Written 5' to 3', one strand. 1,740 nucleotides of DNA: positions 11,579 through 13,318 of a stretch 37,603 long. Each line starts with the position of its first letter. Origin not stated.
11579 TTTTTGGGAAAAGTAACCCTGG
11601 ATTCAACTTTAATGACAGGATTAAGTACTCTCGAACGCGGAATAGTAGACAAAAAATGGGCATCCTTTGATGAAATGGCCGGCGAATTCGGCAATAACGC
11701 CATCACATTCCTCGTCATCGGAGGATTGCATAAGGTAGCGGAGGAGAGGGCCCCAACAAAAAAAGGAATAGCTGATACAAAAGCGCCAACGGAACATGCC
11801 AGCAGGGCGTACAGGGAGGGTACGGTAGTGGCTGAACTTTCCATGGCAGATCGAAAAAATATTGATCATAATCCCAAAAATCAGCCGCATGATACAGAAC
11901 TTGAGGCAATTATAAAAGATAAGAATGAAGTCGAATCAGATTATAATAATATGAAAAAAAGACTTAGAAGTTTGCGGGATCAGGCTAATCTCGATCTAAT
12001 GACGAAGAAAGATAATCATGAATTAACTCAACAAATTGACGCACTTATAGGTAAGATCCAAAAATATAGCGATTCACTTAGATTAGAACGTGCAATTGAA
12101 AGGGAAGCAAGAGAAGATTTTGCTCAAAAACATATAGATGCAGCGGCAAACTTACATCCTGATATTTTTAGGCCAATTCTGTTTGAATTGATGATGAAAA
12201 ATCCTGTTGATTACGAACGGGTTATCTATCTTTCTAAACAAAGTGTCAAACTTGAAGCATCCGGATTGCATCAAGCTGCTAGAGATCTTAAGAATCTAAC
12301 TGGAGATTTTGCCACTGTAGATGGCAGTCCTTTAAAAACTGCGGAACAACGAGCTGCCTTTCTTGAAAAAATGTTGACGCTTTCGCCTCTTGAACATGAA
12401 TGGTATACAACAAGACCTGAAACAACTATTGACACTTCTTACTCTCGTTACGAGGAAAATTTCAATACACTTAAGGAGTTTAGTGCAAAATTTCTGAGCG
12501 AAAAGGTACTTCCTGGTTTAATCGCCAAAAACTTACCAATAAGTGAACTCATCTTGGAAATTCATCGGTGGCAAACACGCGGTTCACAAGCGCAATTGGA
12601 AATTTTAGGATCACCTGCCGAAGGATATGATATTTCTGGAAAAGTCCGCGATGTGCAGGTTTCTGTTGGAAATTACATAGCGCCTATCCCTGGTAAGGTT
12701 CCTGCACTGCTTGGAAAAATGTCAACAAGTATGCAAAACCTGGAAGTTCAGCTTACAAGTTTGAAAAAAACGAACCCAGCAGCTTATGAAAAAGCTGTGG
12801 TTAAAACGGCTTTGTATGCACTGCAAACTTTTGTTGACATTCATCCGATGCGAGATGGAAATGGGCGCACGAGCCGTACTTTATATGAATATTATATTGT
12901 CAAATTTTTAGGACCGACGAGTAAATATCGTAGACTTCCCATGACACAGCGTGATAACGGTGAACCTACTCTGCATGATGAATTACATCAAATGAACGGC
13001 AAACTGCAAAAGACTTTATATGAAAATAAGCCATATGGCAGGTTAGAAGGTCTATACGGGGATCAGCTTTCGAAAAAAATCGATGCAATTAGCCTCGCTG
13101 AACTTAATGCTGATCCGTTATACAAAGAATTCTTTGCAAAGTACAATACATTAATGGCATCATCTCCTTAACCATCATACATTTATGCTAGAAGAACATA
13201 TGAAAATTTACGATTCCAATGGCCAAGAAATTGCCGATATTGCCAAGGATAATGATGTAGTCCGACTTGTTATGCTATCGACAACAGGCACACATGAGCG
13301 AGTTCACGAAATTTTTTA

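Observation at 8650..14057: Three-gene Fic operon: small coiled-coil protein, 1389-aa giant Fic protein, and a paralogous stand-alone Fic protein (polymorphic-toxin-like layout)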

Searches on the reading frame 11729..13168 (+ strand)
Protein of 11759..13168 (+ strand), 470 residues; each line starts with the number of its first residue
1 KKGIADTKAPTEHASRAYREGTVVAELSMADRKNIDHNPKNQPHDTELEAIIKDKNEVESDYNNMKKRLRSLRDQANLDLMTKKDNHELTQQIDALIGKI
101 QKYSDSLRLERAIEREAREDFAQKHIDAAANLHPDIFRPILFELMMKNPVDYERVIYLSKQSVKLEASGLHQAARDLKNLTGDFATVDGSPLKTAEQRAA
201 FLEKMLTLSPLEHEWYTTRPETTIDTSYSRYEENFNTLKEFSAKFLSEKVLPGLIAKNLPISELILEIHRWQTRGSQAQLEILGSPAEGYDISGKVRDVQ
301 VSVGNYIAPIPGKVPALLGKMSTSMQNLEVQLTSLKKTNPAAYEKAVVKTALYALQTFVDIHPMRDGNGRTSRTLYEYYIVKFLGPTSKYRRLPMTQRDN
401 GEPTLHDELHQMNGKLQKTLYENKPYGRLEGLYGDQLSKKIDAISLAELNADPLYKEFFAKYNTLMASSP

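Call 25: find_homologous_proteins(query=window:11759-13168:+, max_evalue=0.001)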
Query window:11759-13168:+ (470 aa): 1 proteins with E <= 0.001 among 8000 candidates.
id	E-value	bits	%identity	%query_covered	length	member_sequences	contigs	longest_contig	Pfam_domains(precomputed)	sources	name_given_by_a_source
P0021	2.1e-46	177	43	53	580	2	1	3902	PF02661.24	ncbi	-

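Call 32: search_solved_structures(query=A2, max_evalue=0.01, show_alignments=2)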
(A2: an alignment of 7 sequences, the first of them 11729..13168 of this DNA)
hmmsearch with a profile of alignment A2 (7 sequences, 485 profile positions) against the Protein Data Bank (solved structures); distinct sequences matched with E-value up to 0.01: 19.
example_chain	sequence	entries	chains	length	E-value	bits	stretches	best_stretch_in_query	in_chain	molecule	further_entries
9yz5_A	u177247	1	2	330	4.3e-07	32.3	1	308-395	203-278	Protein adenylyltransferase FICD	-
6i7j_A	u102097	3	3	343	4.6e-07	32.3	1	308-395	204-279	Adenosine monophosphate-protein transferase FICD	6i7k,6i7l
6i7g_A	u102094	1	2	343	4.6e-07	32.2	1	308-395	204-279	Adenosine monophosphate-protein transferase FICD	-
6zmd_B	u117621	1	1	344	4.6e-07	32.2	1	308-395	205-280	Protein adenylyltransferase FICD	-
6i7h_A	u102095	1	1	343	4.6e-07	32.2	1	308-395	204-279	Adenosine monophosphate-protein transferase FICD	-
6i7i_A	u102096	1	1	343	4.7e-07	32.2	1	308-395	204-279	Adenosine monophosphate-protein transferase FICD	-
4u0s_A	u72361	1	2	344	5.4e-07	32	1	308-395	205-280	Adenosine monophosphate-protein transferase FICD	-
4u04_A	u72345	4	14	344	5.5e-07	32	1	308-395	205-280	Adenosine monophosphate-protein transferase FICD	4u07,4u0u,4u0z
7b7z_A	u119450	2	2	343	2.3e-05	26.6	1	308-395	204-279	Protein adenylyltransferase FICD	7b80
5jj6_A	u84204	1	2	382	0.00027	23.1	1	308-397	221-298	Adenosine monophosphate-protein transferase FICD homolog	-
5jj7_A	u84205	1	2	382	0.00027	23.1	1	308-397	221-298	Adenosine monophosphate-protein transferase FICD homolog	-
3cuc_A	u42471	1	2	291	0.0006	22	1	363-398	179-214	Protein of unknown function with a Fic domain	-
7cb8_A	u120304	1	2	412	0.0013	20.8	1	364-395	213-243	Fic-domain containing protein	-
9tc4_A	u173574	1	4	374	0.0048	19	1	363-395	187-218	Protein adenylyltransferase SoFic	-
3eqx_A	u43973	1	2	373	0.0048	19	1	363-395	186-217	FIC DOMAIN CONTAINING TRANSCRIPTIONAL REGULATOR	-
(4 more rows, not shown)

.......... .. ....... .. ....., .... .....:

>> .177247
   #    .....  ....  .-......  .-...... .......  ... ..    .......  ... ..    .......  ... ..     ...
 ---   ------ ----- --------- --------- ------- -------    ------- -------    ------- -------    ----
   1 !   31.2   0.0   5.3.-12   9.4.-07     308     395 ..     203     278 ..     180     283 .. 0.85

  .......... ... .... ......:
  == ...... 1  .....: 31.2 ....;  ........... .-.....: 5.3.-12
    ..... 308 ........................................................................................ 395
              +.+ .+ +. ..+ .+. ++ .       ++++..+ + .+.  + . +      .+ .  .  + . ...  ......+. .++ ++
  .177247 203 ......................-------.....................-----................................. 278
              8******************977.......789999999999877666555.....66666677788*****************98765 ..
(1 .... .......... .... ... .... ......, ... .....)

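Call 40: search_protein_representatives(protein=window:11834-13168:+)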
Query: 445 residues. Proteins with E-value up to 0.001 (for the whole library): 42; up to 1e-10: 27; up to 1e-30: 16. The best 42 are listed.
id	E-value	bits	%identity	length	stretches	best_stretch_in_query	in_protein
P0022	1.5e-214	729.3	75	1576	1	1-445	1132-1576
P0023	3.9e-180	616.0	63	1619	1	1-445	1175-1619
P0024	5.0e-177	605.7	64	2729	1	1-445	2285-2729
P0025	1.3e-74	268.4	47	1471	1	87-397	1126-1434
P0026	3.9e-73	263.5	43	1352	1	118-439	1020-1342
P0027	1.5e-71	258.3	47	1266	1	139-437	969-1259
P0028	4.5e-71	256.7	48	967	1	140-436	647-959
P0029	7.3e-69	249.5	45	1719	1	86-393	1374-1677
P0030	8.5e-67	242.7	44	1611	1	134-441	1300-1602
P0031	5.3e-53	197.2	46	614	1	139-388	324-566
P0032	1.9e-47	179.0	99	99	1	56-144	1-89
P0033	3.4e-40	155.0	36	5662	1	112-434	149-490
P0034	1.9e-38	149.3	41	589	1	139-391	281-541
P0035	3.4e-36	141.9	40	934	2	199-391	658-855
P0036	3.9e-36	141.7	34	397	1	143-396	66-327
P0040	1.1e-28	117.1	38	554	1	134-361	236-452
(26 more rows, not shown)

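Call 48: find_encoding_contigs(protein=P0025, flank=6000, max_places=2)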
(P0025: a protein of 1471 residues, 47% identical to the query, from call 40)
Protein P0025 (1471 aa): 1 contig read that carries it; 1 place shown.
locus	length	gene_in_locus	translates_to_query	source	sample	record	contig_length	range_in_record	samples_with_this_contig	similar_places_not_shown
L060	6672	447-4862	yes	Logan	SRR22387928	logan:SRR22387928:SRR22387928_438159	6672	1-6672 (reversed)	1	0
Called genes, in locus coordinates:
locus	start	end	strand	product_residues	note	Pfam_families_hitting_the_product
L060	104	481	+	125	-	-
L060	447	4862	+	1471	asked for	PF02661:Fic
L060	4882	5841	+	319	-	PF02661:Fic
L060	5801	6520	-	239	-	PF00005:ABC_tran, PF02463:SMC_N (faint), PF13304:AAA_21 (faint)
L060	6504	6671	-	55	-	?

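Call 49: find_encoding_contigs(protein=P0028, flank=6000, max_places=2)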
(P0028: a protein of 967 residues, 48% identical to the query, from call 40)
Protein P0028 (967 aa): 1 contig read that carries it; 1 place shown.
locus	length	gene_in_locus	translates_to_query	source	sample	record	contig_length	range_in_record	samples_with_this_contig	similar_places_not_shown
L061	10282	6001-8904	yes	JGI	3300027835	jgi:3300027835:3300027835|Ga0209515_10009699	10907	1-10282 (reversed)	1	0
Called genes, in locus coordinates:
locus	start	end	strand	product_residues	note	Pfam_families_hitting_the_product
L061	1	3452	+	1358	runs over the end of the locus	?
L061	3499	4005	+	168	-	PF06210:DUF1003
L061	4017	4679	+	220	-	PF03167:UDG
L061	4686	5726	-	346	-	-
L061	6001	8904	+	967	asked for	PF02661:Fic (weak)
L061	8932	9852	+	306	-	PF02661:Fic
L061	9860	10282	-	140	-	?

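Call 50: find_encoding_contigs(protein=P0036, flank=6000, max_places=2)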
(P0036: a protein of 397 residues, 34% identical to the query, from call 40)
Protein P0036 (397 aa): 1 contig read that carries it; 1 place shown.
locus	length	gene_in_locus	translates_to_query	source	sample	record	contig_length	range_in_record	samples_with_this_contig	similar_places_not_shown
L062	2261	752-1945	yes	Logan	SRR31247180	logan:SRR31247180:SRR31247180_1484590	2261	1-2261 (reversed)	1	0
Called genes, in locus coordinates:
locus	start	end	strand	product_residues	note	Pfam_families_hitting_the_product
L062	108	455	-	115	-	-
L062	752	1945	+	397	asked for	PF02661:Fic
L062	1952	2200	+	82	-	-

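Call 65: search_protein_families(library=pfam, proteins=[P0024, P0025, P0026, P0028, P0029, P0035], max_evalue=0.01)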
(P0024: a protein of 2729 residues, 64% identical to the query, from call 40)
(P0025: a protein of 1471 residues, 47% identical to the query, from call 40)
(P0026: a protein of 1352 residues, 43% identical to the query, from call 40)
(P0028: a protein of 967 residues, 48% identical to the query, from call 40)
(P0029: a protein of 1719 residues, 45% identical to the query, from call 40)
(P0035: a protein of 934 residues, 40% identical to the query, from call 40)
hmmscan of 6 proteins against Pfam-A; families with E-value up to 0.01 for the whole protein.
P0024 (2729 aa): 1 family
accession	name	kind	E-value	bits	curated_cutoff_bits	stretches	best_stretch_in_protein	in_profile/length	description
PF02661.23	Fic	-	1.8e-11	45.1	24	1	2522-2638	5-92/93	Fic/DOC family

P0025 (1471 aa): 1 family
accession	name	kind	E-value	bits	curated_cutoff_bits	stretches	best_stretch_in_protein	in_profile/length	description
PF02661.23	Fic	-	3.8e-12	47.3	24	1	1276-1390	8-92/93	Fic/DOC family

P0026 (1352 aa): 1 family
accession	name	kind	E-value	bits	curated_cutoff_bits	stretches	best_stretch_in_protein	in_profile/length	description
PF02661.23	Fic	-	6.7e-13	49.7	24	1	1145-1262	5-92/93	Fic/DOC family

P0028 (967 aa): 1 family
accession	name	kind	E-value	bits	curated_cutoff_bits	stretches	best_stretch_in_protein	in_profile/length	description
PF02661.23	Fic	-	3.8e-08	34.5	24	1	758-873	7-91/93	Fic/DOC family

P0029 (1719 aa): 1 family
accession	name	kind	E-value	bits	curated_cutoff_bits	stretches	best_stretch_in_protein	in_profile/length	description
PF02661.23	Fic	-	4.5e-14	53.5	24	1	1523-1639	6-92/93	Fic/DOC family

P0035 (934 aa): 1 family
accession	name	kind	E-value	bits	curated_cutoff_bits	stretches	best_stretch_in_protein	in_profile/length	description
PF02661.23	Fic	-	1.6e-09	38.9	24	1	723-818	20-92/93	Fic/DOC family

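Call 74: find_encoding_contigs(protein=P0033, flank=5000, max_places=2)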
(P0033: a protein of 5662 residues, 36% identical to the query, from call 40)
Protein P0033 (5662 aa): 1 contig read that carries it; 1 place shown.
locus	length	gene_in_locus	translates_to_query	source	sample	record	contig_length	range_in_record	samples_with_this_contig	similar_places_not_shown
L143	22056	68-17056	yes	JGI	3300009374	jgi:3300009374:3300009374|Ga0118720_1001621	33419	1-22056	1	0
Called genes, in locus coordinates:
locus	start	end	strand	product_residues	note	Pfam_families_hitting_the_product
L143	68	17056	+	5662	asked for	PF02661:Fic (weak), PF02811:PHP (faint), PF00149:Metallophos (weak), PF06874:FBPase_2 (faint), PF13646:HEAT_2 (faint), PF03130:HEAT_PBS (faint)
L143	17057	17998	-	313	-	-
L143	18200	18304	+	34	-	-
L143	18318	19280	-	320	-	PF01156:IU_nuc_hydro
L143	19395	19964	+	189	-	-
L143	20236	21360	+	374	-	PF00579:tRNA-synt_1b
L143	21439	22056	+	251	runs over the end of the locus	-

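Call 75: find_encoding_contigs(protein=P0040, flank=5000, max_places=2)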
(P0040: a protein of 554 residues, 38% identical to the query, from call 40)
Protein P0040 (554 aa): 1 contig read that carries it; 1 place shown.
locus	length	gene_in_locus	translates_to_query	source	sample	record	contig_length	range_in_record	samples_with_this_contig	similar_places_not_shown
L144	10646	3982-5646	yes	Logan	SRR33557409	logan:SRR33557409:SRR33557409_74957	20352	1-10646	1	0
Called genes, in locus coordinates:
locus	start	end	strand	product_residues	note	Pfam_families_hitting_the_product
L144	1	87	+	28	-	?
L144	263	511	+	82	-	PF26604:CBU_0592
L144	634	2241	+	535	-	PF00501:AMP-binding, PF13193:AMP-binding_C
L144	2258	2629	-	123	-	-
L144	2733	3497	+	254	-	PF02683:DsbD_TM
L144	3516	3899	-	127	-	PF00190:Cupin_1 (weak), PF02311:AraC_binding (weak), PF07883:Cupin_2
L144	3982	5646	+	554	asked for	PF02661:Fic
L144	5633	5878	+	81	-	-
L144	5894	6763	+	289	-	PF00923:TAL_FSA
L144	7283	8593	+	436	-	PF04107:GCS2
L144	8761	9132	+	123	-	-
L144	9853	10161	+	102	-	-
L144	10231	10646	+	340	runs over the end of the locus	PF00152:tRNA-synt_2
